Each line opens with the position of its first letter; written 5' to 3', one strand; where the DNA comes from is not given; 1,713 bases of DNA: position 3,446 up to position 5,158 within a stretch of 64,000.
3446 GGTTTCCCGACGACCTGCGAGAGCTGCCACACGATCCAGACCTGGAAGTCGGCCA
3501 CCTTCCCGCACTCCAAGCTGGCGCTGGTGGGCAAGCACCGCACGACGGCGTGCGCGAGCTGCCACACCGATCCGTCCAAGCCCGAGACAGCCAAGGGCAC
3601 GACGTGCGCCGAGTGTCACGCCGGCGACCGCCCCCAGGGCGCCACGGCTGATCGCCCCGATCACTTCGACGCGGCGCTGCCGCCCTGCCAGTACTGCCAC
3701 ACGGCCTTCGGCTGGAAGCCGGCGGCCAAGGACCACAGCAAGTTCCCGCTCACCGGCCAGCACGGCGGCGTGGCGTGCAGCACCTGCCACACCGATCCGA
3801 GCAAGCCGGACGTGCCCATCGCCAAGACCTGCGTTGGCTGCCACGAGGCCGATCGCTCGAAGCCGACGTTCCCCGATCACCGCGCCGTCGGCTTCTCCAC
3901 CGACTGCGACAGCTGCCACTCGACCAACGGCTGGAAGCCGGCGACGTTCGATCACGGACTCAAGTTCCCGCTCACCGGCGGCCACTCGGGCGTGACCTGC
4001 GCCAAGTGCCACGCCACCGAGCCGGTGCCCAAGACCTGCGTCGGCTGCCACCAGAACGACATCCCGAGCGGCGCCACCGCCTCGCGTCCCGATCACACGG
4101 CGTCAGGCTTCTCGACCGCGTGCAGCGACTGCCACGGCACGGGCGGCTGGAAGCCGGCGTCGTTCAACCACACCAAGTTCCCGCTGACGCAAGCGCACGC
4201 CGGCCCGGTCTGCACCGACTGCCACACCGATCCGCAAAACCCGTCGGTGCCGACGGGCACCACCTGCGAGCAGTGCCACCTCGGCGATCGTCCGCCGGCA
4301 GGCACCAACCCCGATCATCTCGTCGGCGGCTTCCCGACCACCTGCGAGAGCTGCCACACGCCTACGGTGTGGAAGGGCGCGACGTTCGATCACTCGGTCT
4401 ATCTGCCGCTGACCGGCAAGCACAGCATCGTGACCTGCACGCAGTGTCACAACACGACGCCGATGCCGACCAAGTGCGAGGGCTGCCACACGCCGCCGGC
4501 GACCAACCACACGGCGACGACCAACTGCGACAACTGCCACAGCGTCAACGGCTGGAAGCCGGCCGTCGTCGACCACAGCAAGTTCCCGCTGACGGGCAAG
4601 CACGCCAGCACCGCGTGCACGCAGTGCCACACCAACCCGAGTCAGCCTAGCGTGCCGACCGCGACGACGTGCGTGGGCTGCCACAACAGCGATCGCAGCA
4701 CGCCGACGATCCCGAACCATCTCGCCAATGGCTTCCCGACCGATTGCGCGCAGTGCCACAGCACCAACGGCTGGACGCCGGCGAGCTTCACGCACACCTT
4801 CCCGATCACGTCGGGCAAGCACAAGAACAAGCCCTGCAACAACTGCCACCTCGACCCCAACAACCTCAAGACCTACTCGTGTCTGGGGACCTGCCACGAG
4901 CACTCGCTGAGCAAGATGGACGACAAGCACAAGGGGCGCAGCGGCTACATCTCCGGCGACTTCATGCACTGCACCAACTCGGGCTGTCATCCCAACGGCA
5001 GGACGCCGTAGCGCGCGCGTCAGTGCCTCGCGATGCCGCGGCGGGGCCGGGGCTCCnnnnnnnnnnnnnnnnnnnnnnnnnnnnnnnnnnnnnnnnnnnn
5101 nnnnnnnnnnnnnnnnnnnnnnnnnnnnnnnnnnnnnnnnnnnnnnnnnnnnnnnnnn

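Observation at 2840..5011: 27-CXXCH lipoprotein cytochrome built from tandem about 50-aa paired-haem units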

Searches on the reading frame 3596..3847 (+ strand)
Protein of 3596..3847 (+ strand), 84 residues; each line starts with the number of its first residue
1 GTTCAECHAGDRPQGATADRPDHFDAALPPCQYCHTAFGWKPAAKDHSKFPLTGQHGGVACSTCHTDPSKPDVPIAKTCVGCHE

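Call 34: search_solved_structures(query=A2, max_evalue=10, show_alignments=4)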
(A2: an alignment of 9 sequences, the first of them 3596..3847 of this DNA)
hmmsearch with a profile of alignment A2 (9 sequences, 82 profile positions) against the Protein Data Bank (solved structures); distinct sequences matched with E-value up to 10: 40.
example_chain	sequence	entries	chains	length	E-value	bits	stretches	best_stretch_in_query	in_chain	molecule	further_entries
3ov0_A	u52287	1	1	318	1.6e-06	31.8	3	28-81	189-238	Cytochrome c family protein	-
3ucp_A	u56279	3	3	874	2.3e-05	28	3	21-68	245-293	UndA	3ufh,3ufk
9m8m_C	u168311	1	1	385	0.0011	22.7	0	18-36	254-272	Photosynthetic reaction center cytochrome c subunit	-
3ouq_A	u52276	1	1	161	0.0017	22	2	21-81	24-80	Cytochrome c family protein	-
8bcx_A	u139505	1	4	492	0.0018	22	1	20-68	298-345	Nitrite reductase (cytochrome; ammonia-forming)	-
1rwj_A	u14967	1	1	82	0.0089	19.7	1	26-81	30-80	Cytochrome c family protein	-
6i5b_A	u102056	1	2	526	0.01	19.6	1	3-68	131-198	Uncharacterized protein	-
1w7o_A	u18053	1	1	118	0.011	19.5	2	39-81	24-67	CYTOCHROME C3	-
2cy3_A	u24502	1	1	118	0.023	18.4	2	39-81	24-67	CYTOCHROME C3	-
1z1n_X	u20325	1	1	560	0.07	16.9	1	3-82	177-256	sixteen heme cytochrome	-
5ze8_A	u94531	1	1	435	0.07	16.9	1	3-36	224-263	cytochrome c552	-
6h5l_A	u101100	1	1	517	0.071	16.9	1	28-71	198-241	Similar to hydroxylamine oxidoreductase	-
1yea_A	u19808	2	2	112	0.072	16.8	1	19-58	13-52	CYTOCHROME C | Cytochrome c iso-2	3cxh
2ozy_A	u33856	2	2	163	0.075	16.8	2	3-68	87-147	Cytochrome c-type protein nrfB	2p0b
1yeb_A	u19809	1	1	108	0.091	16.5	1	21-58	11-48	CYTOCHROME C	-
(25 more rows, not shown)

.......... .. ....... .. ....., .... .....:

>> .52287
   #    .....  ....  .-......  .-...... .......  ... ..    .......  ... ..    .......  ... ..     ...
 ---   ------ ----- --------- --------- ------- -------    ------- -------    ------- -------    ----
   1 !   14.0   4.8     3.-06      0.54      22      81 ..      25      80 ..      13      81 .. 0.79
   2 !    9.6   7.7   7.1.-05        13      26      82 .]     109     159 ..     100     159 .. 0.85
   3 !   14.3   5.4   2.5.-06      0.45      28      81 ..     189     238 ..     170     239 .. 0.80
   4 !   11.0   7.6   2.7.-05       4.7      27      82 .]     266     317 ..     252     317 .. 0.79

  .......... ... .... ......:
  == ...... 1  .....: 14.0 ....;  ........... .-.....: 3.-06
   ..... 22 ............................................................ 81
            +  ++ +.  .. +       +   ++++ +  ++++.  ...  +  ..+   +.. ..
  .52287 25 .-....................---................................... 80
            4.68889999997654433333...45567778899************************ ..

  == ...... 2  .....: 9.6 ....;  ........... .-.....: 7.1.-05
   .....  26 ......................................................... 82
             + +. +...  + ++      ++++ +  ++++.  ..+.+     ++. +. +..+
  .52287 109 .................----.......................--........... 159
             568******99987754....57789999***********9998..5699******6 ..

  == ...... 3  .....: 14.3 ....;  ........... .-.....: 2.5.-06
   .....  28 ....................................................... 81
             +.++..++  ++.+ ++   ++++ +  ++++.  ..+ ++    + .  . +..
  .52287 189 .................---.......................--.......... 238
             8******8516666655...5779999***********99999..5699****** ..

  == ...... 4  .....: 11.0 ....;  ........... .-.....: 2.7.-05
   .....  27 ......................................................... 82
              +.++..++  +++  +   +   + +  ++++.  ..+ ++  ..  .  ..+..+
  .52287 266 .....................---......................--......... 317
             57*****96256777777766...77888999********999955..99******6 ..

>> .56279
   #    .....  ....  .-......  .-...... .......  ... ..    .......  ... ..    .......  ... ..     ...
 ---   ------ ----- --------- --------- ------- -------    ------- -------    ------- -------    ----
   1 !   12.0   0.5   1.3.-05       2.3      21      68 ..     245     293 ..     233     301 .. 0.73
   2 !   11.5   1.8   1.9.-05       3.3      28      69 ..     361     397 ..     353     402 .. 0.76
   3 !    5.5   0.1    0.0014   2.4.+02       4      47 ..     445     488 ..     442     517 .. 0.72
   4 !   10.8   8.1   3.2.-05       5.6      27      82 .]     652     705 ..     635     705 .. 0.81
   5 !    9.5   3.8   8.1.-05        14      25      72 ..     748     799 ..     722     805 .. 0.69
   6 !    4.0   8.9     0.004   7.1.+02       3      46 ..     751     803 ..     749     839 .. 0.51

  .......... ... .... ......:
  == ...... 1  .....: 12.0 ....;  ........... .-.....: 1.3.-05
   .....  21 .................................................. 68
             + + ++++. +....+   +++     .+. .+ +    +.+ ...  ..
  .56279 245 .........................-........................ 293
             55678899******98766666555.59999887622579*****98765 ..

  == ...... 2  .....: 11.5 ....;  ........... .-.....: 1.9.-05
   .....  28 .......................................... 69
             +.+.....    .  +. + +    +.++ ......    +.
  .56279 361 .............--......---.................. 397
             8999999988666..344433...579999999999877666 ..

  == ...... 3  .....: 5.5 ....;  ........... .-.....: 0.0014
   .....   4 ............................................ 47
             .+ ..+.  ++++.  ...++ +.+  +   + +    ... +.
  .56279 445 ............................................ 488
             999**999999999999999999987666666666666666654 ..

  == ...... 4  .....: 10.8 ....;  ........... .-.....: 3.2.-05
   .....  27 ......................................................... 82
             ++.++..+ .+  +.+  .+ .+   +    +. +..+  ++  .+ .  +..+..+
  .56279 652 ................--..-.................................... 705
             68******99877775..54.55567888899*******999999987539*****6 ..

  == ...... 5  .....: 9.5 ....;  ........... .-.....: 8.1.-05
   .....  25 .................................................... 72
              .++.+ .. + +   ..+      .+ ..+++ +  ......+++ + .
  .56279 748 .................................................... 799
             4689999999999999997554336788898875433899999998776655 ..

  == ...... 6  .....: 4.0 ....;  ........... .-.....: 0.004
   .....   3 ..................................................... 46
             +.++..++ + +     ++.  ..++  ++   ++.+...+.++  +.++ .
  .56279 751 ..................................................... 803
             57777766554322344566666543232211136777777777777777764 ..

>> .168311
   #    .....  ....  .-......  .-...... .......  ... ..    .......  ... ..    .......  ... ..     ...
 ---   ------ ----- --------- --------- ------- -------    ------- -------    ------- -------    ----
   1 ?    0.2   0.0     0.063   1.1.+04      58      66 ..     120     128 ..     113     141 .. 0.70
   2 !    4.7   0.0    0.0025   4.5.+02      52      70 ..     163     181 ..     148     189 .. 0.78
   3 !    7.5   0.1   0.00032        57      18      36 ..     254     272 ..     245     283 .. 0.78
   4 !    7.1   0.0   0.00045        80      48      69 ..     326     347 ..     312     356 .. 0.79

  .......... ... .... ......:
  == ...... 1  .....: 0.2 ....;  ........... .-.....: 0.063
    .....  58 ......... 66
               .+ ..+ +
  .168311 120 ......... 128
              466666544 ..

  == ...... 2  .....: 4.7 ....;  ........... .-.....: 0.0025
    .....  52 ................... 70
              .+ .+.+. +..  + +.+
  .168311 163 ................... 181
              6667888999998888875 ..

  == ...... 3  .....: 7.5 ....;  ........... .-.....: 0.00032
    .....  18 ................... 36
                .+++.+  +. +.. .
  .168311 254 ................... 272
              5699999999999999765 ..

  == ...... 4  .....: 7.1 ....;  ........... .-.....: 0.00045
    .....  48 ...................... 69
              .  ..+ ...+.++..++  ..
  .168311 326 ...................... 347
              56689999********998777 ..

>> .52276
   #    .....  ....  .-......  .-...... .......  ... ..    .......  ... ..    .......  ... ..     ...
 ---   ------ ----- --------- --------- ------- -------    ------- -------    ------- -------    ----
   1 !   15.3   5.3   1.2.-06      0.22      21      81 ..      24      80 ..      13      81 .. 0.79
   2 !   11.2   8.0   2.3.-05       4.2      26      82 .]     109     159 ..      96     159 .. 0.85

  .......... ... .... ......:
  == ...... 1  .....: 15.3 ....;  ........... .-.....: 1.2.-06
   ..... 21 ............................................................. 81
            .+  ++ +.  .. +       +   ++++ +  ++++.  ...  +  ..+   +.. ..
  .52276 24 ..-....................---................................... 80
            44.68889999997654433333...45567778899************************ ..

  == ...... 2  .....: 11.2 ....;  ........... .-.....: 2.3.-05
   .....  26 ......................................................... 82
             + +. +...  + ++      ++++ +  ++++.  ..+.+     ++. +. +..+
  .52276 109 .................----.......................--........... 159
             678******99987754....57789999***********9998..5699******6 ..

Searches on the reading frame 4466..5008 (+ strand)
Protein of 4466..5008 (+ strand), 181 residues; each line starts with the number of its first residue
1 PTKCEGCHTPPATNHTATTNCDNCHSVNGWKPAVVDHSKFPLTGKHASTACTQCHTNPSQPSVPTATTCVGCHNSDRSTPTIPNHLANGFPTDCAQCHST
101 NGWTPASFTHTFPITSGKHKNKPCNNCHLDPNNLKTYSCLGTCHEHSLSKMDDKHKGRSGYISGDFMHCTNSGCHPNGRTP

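Call 60: predict_structure(alignment_id=A3)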
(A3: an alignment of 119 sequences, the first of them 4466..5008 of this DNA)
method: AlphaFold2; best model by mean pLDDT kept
length: 181 residues; sequences in the alignment: 119
mean_pLDDT: 79.3   pTM: 0.61
mean pLDDT of the five models: 79.3, 78.4, 77.8, 76.3, 74.4
residues with pLDDT >= 90: 28; 70-90: 109; 50-70: 42; < 50: 2
segments of 3 or more residues with pLDDT < 50: none
pLDDT, mean of each block of 10 residues (from residue 1): 63 56 65 73 89 85 87 85 78 90 85 79 83 80 74 90 84 82 69
secondary structure, 60 per line:
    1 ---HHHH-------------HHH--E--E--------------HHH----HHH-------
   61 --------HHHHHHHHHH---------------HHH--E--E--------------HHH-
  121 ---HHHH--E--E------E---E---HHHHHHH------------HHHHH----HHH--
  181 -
elements in order: H4-7 H69-78 H124-127 H148-154 H167-171

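Call 64: fold_search(model_id=the predicted structure, library=pdb)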
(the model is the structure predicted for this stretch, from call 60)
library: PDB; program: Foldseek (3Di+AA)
matches with E <= 10: 1; with E <= 0.001: 0
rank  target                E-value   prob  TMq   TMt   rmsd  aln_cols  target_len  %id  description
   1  1dvv_MODEL_1_A        6.8e+00  0.03  0.10  0.19   3.7        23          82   13  SOLUTION STRUCTURE OF THE QUINTUPLE MUTANT OF CYTOCHROME C-551 FROM PSEUDOMONAS AERUGINOSA (released 2000-11-29)
